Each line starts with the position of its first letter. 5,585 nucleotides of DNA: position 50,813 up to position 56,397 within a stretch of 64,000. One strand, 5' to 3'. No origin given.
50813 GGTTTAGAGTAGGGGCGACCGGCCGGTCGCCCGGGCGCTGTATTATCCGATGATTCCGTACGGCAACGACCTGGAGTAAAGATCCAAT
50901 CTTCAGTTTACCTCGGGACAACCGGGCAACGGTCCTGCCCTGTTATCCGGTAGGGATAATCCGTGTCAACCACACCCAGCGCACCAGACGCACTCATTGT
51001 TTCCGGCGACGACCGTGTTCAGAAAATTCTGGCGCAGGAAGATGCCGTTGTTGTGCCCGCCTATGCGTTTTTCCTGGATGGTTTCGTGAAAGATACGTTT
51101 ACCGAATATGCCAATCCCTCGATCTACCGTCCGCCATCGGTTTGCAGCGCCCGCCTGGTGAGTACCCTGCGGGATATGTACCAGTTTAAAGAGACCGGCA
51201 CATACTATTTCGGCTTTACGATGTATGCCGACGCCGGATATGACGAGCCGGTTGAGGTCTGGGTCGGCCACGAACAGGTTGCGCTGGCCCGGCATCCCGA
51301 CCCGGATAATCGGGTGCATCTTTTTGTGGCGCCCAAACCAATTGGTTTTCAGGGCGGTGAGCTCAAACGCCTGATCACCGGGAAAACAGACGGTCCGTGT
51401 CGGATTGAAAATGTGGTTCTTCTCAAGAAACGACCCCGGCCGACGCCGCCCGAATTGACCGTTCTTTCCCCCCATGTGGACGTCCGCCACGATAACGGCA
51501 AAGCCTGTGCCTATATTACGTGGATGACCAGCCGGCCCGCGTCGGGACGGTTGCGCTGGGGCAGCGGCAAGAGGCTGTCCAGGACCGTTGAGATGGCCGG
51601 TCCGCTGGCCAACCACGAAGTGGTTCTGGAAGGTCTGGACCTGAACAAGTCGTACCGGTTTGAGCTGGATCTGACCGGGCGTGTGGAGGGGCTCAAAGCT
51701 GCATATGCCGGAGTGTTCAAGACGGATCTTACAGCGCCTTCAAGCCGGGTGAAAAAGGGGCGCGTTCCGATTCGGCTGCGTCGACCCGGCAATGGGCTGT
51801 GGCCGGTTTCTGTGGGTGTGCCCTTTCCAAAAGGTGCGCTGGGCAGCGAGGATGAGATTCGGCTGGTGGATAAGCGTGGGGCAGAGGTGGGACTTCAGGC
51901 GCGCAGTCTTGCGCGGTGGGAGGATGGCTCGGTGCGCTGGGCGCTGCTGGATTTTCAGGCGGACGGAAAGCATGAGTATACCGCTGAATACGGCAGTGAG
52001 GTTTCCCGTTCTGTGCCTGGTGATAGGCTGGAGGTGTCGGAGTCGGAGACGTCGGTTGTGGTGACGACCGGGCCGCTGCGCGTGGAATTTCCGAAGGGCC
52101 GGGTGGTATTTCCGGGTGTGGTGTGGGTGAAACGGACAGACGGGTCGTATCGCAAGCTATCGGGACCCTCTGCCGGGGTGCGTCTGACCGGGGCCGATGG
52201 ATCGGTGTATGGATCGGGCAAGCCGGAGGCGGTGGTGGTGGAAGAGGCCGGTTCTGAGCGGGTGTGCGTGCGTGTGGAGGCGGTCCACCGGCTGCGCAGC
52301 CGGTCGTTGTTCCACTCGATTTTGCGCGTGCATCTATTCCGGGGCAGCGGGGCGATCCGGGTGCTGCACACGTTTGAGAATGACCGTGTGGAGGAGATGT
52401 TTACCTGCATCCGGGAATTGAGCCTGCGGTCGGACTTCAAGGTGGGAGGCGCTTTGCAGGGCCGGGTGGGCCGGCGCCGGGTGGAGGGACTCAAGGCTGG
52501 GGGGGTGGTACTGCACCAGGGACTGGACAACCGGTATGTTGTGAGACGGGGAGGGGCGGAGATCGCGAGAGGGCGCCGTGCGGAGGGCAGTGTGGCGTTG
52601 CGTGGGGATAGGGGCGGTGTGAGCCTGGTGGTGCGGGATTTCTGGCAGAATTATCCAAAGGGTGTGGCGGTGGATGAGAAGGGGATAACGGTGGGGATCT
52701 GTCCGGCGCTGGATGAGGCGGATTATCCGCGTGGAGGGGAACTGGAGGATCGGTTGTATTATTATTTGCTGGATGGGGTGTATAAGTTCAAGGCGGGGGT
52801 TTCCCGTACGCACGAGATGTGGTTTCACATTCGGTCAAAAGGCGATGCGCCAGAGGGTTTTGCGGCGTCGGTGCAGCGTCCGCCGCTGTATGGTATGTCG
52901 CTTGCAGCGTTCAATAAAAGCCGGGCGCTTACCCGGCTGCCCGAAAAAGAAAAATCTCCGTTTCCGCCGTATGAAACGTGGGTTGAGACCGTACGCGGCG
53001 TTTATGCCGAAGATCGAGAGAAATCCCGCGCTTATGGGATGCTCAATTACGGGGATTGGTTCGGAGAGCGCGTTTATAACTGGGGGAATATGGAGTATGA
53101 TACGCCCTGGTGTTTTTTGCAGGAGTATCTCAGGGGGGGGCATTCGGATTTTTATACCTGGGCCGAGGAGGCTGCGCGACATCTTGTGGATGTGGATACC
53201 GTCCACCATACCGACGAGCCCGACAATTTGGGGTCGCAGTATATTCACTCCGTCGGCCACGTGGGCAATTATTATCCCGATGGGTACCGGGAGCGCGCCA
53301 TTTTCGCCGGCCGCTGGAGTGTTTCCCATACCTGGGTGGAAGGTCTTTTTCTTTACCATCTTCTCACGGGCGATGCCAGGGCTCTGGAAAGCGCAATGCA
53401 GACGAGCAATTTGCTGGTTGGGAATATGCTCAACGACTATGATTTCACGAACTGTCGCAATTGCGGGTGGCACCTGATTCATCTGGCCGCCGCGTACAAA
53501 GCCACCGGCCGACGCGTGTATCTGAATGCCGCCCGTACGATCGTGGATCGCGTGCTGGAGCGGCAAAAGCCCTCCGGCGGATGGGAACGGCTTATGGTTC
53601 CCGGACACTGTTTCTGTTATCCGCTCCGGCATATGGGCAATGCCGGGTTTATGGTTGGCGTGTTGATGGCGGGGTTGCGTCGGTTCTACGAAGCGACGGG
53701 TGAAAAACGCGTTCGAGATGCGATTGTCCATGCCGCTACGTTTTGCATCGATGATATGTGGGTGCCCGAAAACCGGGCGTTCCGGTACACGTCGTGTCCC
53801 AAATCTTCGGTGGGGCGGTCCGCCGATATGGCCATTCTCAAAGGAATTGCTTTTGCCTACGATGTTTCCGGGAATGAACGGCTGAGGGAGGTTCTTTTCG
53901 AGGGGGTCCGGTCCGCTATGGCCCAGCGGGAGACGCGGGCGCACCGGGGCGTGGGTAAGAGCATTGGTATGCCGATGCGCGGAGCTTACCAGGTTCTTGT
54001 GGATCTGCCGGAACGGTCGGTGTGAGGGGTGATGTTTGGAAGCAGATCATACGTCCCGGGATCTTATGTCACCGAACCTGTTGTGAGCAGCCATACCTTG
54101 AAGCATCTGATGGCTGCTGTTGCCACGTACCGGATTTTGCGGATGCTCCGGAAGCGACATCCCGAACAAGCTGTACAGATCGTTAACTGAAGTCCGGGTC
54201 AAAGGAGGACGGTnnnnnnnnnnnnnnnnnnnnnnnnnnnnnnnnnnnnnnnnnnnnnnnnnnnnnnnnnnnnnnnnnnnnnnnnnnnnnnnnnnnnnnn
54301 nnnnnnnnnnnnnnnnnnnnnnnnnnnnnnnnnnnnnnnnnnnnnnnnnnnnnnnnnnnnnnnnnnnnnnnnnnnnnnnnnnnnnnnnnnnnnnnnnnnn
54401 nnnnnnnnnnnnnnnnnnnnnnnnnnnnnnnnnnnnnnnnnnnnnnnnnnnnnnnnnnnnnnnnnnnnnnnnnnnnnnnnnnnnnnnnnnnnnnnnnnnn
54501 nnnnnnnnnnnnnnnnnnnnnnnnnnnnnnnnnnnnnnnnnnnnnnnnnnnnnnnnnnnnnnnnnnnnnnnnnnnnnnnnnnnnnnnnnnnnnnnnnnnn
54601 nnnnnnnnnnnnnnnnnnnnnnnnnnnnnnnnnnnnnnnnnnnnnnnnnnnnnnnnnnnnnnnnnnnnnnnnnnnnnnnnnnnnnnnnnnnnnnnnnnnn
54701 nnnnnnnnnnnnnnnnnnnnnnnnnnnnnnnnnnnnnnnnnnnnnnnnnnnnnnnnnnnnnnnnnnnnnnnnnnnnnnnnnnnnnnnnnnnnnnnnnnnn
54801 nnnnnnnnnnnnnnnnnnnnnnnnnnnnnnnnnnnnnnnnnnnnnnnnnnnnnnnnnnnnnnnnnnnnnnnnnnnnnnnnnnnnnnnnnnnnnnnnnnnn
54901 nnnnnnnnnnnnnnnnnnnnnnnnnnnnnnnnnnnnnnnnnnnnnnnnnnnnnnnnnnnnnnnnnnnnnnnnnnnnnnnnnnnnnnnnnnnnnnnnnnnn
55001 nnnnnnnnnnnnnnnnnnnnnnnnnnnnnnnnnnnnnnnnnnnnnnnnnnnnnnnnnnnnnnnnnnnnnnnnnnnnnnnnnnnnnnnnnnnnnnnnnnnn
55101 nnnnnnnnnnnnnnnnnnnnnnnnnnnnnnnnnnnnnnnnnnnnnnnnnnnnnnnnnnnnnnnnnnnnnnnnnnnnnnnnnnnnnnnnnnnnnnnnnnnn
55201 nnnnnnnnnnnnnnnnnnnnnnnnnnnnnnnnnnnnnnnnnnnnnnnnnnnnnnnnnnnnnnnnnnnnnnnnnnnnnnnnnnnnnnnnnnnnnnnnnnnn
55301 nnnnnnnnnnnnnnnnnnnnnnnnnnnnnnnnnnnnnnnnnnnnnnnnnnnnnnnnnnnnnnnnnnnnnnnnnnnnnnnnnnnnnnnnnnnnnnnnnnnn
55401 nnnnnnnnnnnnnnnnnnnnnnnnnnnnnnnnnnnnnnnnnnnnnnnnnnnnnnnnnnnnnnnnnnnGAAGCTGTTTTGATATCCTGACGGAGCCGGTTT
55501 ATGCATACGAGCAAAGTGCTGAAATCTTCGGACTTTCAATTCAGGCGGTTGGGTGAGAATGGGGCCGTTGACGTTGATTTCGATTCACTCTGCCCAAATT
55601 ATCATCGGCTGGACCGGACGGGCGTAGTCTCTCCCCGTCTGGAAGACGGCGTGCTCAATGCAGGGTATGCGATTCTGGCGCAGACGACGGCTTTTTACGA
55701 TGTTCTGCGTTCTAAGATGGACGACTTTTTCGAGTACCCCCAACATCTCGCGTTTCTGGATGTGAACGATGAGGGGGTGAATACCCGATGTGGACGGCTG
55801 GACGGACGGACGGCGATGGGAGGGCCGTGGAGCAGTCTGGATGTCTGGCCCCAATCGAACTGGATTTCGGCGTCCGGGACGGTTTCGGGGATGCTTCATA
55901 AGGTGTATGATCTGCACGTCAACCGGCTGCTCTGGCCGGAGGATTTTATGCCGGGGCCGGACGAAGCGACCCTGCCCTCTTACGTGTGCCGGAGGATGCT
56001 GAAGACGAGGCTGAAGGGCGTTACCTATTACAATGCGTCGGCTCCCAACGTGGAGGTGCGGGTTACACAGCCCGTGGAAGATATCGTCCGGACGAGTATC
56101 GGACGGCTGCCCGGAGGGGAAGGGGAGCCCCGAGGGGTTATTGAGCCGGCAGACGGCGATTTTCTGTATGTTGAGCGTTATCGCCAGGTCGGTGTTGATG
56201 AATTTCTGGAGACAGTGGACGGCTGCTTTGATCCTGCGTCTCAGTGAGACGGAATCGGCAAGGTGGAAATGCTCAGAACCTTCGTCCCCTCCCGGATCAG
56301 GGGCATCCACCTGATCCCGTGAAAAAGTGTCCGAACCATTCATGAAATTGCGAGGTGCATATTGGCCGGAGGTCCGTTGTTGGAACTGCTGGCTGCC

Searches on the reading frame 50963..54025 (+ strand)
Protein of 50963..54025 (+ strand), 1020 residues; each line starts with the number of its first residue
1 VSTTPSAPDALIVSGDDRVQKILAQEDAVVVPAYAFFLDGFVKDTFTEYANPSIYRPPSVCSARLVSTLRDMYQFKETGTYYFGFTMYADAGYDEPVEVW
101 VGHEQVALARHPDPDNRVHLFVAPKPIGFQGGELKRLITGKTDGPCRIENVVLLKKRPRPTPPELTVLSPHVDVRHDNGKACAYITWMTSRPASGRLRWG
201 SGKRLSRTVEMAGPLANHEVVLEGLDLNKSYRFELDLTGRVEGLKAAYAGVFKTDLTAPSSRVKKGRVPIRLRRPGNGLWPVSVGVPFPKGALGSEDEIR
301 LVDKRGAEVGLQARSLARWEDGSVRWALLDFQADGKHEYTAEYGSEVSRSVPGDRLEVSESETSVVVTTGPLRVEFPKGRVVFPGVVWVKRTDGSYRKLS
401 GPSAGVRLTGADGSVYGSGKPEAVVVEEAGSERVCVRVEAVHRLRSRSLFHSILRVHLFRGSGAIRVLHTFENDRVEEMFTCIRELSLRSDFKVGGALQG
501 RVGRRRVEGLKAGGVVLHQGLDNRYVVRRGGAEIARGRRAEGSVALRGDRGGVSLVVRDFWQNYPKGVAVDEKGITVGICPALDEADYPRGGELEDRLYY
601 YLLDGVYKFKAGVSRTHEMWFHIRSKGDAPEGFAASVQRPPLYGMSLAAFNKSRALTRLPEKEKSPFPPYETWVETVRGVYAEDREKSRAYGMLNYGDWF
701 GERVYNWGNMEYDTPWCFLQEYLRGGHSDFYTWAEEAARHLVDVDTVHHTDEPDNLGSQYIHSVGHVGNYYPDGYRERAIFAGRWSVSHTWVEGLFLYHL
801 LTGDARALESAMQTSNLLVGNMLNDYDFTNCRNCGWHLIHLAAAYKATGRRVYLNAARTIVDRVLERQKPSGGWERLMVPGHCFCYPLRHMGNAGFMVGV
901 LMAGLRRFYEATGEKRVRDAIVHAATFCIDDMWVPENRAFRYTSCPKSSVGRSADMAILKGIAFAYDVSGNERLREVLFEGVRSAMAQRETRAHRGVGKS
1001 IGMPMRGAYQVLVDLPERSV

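Call 4: search_protein_families(library=pfam, proteins=[window:50963-54025:+], max_evalue=0.001)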
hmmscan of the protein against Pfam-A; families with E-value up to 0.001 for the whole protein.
window:50963-54025:+ (1020 aa): 4 families
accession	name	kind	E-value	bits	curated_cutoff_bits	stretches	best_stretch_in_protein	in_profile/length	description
PF21345.3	PcRGLX_2nd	-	3.6e-15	56.3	23.5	2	357-496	2-146/360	PcRGLX-like protein central beta sandwich domain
PF19501.5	PcRGLX_1st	-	5.4e-11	42.6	22.1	1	281-329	18-66/83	PcRGLX-like N-terminal RIFT barrel domain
PF21346.3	PcRGLX_3rd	-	4.3e-06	26.7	23.8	1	674-768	37-140/411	PcRGLX-like protein C-terminal alpha/alpha toroid domain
PF07944.18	Beta-AFase-like_GH127_cat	-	1.6e-05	24.5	24.9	0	788-864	127-207/376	Beta-L-arabinofuranosidase, GH127 catalytic domain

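Call 6: search_protein_families(library=ncbifam, proteins=[window:50963-54025:+], max_evalue=0.00001)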
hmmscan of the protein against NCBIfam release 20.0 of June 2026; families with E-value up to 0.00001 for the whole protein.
window:50963-54025:+ (1020 aa): 0 families

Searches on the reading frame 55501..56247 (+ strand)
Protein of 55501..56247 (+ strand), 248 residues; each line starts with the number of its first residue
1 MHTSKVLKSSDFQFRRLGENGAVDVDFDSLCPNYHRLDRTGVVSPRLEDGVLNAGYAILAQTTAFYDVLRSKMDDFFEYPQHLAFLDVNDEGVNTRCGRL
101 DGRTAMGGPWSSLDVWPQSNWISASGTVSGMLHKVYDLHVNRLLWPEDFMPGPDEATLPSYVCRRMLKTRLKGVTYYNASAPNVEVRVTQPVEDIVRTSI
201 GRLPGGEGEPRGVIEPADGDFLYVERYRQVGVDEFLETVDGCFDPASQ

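Call 4: search_protein_families(library=pfam, proteins=[window:55501-56247:+], max_evalue=0.001)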
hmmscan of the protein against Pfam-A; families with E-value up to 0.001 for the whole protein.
window:55501-56247:+ (248 aa): 0 families

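Call 6: search_protein_families(library=ncbifam, proteins=[window:55501-56247:+], max_evalue=0.00001)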
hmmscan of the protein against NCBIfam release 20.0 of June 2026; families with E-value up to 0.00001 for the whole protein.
window:55501-56247:+ (248 aa): 0 families

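Call 14: search_protein_families(library=pfam, proteins=[window:55501-56247:+], max_evalue=1)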
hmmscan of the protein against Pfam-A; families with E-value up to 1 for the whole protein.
window:55501-56247:+ (248 aa): 0 families

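Call 87: search_protein_families(library=pfam, proteins=[window:55501-56247:+], max_evalue=0.0001)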
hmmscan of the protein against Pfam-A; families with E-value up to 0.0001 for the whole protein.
window:55501-56247:+ (248 aa): 0 families
